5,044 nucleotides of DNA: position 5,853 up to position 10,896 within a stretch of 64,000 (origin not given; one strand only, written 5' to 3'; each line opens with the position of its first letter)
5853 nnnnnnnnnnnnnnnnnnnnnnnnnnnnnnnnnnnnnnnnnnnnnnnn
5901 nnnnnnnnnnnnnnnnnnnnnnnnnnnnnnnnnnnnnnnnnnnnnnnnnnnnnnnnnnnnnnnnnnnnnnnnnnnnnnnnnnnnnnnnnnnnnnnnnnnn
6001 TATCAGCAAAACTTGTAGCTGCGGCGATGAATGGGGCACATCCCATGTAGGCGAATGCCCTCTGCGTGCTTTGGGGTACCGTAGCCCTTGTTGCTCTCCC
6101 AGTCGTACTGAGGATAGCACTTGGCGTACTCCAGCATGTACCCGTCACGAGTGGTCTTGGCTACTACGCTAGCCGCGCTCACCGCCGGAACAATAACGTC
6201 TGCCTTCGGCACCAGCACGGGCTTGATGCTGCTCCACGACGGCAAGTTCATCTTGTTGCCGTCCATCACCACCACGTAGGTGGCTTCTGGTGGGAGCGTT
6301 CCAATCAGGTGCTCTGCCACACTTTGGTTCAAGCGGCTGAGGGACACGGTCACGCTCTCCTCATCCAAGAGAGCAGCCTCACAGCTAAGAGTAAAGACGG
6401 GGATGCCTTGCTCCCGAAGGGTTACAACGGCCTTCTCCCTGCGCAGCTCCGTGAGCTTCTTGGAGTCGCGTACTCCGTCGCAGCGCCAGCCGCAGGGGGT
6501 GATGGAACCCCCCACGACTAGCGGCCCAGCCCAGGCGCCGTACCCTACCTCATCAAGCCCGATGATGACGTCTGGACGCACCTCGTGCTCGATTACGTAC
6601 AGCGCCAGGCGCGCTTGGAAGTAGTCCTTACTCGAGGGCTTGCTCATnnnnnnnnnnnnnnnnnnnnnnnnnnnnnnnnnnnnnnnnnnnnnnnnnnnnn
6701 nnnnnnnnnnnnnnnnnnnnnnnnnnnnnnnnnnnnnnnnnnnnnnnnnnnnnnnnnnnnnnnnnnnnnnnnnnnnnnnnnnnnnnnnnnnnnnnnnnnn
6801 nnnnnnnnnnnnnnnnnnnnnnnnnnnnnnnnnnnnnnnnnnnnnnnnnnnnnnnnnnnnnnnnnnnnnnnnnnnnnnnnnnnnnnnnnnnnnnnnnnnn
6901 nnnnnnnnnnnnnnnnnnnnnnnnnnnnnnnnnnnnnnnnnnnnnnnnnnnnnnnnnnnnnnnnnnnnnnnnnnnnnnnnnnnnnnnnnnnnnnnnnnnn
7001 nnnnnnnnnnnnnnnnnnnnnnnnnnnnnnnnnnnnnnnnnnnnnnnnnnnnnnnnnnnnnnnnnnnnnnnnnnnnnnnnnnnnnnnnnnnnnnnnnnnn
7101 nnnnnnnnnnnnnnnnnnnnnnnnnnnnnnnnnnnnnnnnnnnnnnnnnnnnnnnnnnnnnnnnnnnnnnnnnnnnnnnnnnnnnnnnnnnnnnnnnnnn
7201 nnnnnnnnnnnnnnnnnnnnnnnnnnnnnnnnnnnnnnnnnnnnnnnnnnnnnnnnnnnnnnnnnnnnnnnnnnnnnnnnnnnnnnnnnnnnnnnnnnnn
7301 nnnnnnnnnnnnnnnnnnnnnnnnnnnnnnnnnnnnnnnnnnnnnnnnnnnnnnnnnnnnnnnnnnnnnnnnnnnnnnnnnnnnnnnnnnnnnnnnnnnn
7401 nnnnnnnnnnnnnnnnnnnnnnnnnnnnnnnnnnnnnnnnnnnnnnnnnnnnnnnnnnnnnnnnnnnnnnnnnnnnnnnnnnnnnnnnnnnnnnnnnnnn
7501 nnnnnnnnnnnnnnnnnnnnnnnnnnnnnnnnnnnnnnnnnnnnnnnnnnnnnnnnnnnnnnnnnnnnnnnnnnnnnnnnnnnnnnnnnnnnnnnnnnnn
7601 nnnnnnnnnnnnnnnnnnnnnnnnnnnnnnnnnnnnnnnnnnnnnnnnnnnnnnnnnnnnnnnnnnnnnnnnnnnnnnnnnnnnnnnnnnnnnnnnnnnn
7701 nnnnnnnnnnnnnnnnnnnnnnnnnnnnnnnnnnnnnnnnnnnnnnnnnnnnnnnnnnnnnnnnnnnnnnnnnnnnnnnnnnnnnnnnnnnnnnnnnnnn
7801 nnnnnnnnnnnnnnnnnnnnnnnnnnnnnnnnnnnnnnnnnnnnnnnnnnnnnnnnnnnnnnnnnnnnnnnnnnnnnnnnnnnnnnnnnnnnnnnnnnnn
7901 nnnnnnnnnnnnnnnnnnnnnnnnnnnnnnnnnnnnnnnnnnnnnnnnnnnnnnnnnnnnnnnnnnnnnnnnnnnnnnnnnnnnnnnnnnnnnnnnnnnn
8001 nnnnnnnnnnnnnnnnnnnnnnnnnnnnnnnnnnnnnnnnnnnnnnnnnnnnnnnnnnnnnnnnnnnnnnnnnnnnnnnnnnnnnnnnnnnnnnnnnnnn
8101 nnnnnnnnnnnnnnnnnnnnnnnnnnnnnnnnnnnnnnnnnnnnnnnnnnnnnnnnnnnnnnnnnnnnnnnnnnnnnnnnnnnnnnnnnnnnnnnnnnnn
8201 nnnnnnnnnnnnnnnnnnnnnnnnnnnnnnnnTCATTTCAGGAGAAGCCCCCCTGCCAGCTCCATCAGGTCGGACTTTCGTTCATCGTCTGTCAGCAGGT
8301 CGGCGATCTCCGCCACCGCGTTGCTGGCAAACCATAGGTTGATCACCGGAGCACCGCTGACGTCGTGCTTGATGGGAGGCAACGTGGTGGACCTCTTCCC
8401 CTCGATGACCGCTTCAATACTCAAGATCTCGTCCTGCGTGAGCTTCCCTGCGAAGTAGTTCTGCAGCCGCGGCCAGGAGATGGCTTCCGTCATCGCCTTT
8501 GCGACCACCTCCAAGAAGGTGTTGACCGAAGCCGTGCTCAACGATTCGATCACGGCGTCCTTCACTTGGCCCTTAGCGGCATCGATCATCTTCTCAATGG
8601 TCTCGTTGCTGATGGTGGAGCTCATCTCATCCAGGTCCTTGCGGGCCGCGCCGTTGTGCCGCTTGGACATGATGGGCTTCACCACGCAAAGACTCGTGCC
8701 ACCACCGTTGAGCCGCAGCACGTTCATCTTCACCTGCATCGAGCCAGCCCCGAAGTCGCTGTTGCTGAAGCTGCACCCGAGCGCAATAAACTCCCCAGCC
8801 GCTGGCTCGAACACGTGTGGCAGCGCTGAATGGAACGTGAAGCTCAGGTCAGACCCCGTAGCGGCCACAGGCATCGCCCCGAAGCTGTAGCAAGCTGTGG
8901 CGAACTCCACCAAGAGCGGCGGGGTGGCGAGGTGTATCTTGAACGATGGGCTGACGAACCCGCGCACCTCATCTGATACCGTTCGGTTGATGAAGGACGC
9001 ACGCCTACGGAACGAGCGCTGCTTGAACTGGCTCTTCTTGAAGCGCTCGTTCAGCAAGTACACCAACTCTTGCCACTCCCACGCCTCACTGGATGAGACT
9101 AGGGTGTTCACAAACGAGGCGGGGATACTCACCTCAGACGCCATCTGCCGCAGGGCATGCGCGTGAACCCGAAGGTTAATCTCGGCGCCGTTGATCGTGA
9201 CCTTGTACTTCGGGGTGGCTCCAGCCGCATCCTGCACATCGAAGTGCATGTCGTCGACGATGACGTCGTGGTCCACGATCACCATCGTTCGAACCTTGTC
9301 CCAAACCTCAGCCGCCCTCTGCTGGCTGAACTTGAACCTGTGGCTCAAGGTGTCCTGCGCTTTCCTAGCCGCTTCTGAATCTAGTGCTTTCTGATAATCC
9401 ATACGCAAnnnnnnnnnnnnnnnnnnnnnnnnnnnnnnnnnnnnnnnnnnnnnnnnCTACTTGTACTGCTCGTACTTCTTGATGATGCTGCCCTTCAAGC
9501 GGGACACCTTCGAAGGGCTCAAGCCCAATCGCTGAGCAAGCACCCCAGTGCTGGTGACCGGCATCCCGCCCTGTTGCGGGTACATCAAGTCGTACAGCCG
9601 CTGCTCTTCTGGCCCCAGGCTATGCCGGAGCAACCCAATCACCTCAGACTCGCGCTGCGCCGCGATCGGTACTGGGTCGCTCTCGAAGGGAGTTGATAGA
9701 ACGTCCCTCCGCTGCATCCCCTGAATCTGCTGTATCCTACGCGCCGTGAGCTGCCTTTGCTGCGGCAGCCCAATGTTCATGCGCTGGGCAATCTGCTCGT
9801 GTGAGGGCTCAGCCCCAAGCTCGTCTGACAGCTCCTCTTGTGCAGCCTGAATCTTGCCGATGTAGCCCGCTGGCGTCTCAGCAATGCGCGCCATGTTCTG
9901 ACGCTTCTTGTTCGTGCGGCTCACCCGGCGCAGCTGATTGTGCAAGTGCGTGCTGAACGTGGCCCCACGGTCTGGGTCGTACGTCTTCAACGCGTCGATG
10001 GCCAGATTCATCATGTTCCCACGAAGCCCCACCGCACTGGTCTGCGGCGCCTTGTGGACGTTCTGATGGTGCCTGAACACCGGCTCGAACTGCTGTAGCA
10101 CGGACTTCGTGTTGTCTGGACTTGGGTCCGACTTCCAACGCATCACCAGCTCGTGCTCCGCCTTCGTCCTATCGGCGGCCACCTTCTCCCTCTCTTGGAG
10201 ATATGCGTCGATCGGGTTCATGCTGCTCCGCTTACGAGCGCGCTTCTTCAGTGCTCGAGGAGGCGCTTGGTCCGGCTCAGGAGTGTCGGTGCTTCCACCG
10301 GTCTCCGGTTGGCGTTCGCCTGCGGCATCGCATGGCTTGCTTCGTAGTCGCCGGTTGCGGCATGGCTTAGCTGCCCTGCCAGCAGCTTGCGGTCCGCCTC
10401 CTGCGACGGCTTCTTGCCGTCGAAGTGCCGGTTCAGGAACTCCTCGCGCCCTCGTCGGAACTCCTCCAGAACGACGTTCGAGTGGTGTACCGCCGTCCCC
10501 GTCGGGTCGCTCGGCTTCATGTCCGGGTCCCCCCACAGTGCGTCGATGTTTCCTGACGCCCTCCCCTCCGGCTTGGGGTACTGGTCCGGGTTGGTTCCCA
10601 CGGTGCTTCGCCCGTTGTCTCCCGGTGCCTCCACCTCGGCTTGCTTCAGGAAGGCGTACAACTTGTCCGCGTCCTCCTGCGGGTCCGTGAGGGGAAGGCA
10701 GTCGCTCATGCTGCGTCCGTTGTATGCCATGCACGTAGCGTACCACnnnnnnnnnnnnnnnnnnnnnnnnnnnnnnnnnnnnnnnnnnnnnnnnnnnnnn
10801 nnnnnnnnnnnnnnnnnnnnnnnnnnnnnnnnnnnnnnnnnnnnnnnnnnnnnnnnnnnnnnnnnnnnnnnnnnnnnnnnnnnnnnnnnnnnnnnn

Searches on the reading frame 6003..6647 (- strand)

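Call 35: search_protein_families(library=ncbifam, proteins=[window:6003-6647:-], max_evalue=0.1)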
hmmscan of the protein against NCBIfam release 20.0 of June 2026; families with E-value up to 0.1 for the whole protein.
window:6003-6647:- (214 aa): 10 families
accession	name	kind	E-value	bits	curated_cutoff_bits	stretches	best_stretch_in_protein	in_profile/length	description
NF000595.1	PRK00015.1-3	equivalog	4.3e-44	150.8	167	1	27-213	3-183/188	ribonuclease HII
NF000594.1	PRK00015.1-1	equivalog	1.9e-38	132.5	243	1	24-212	67-246/251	ribonuclease HII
NF010538.0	PRK13926.1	equivalog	1.4e-31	110.4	285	1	27-211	23-198/213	ribonuclease HII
NF000596.1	PRK00015.1-4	equivalog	1.1e-30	106.9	251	1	28-212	2-178/186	ribonuclease HII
NF000598.1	PRK00015.2-2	equivalog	6.5e-30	104.3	273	1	27-212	21-201/203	ribonuclease HII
NF010537.0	PRK13925.1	equivalog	1.7e-26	93.1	252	1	24-212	8-193/200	ribonuclease HII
NF000600.1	PRK00015.2-4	equivalog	6.8e-22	78.1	364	1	28-212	30-208/212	ribonuclease HII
NF011119.0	PRK14550.1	equivalog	5.2e-16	59.3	350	1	28-212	2-186/204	ribonuclease HII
TIGR00729.1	TIGR00729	equivalog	2.6e-14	53.8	123.3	1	28-177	1-163/207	ribonuclease HII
TIGR00716.1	rnhC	equivalog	0.074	12.4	161.2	0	27-69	82-128/284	ribonuclease HIII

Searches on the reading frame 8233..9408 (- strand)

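Call 8: search_protein_families(library=pfam, proteins=[window:8233-9408:-], max_evalue=0.01)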
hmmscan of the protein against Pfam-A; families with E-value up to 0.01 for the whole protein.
window:8233-9408:- (391 aa): 0 families

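Call 12: search_protein_families(library=phrogs, proteins=[window:8233-9408:-], max_evalue=0.001)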
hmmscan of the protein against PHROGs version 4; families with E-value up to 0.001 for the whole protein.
window:8233-9408:- (391 aa): 1 family
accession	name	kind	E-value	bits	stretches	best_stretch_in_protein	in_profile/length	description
phrog_1362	-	unknown function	2.3e-10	41.2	1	203-389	210-383/391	-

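Call 35: search_protein_families(library=ncbifam, proteins=[window:8233-9408:-], max_evalue=0.1)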
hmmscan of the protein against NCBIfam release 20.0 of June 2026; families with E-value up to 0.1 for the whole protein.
window:8233-9408:- (391 aa): 0 families

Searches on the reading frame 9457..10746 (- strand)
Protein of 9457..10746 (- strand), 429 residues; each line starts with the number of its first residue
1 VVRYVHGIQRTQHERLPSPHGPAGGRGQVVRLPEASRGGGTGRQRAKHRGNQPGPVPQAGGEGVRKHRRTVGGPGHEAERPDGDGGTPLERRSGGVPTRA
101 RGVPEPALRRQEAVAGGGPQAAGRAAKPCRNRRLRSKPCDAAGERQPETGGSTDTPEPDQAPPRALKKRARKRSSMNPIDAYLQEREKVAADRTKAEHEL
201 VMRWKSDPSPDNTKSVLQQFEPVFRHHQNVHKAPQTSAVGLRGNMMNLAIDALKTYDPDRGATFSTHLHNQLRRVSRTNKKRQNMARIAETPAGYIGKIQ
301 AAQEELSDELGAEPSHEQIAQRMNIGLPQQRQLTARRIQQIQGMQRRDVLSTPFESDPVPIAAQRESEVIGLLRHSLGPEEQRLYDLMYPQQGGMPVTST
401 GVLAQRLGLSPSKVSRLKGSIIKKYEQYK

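Call 8: search_protein_families(library=pfam, proteins=[window:9457-10746:-], max_evalue=0.01)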
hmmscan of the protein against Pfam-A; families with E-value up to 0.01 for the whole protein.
window:9457-10746:- (429 aa): 1 family
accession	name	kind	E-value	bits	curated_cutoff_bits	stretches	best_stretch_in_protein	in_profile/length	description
PF04539.22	Sigma70_r3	-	1.6e-07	31.7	25.3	1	296-333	3-40/78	Sigma-70 region 3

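Call 12: search_protein_families(library=phrogs, proteins=[window:9457-10746:-], max_evalue=0.001)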
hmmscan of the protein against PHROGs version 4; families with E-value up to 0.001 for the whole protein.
window:9457-10746:- (429 aa): 1 family
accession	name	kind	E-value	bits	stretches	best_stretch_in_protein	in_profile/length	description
phrog_351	-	transcription regulation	0.00068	19.3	0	250-426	545-723/928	RNA polymerase sigma factor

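Call 21: find_related_loci(query=window:9457-10746:-, collection=viral_contigs, flank=10000)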
Query window:9457-10746:- (429 aa) in viral_contigs; peptide patterns used: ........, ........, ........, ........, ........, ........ (x = any residue, [..] = any of these).
4 stretches matched a pattern, but none encodes a relative of the query by tblastn (E <= 1e-3).

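Call 35: search_protein_families(library=ncbifam, proteins=[window:9457-10746:-], max_evalue=0.1)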
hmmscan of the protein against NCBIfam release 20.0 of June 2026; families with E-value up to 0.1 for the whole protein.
window:9457-10746:- (429 aa): 19 families
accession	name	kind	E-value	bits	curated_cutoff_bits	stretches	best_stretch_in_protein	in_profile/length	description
TIGR02479.1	FliA_WhiG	subfamily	1.4e-06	28.2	189.6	1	246-424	34-218/224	FliA/WhiG family RNA polymerase sigma factor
TIGR02997.1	Sig70-cyanoRpoD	subfamily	6.3e-06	25.7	384.5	1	252-418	115-290/298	RNA polymerase sigma factor, RpoD/SigA family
TIGR02393.1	RpoD_Cterm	equivalog_domain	5.1e-05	23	354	1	250-349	39-131/238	RNA polymerase sigma factor RpoD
TIGR02937.1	sigma70-ECF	superfamily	0.00012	21.7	42.9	1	250-426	40-162/165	sigma-70 family RNA polymerase sigma factor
TIGR02980.1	SigBFG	subfamily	0.00017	21.4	234.35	1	250-326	42-119/227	SigB/SigF/SigG family RNA polymerase sigma factor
NF004566.0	PRK05901.2-4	equivalog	0.00034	19.9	531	1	250-343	231-329/448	RNA polymerase sigma factor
NF004565.0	PRK05901.2-3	equivalog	0.00047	19.1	484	1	250-325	292-368/501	RNA polymerase sigma factor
NF005785.0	PRK07598.1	equivalog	0.00082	18.3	554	1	252-336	216-301/415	RNA polymerase sigma factor SigC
NF004615.0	PRK05949.1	subfamily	0.0009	18.2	530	1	254-333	134-214/327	RNA polymerase sigma factor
NF005643.0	PRK07406.1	equivalog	0.00091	18.4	500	1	250-332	199-282/397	RNA polymerase sigma factor RpoD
NF006666.0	PRK09210.1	equivalog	0.0012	18.2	572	1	249-333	170-255/370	RNA polymerase sigma factor RpoD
NF005809.0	PRK07670.1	equivalog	0.0018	17.8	326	1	194-326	6-139/255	FliA/WhiG family RNA polymerase sigma factor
NF004563.0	PRK05901.2-1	equivalog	0.0026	16.6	1020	1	249-325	281-358/489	RNA polymerase sigma factor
NF005642.0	PRK07405.1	subfamily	0.0085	15.3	524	1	254-336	125-208/318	RNA polymerase sigma factor SigD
NF004935.0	PRK06288.1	equivalog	0.012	15.2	343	1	188-349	10-171/270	RNA polymerase sigma factor WhiG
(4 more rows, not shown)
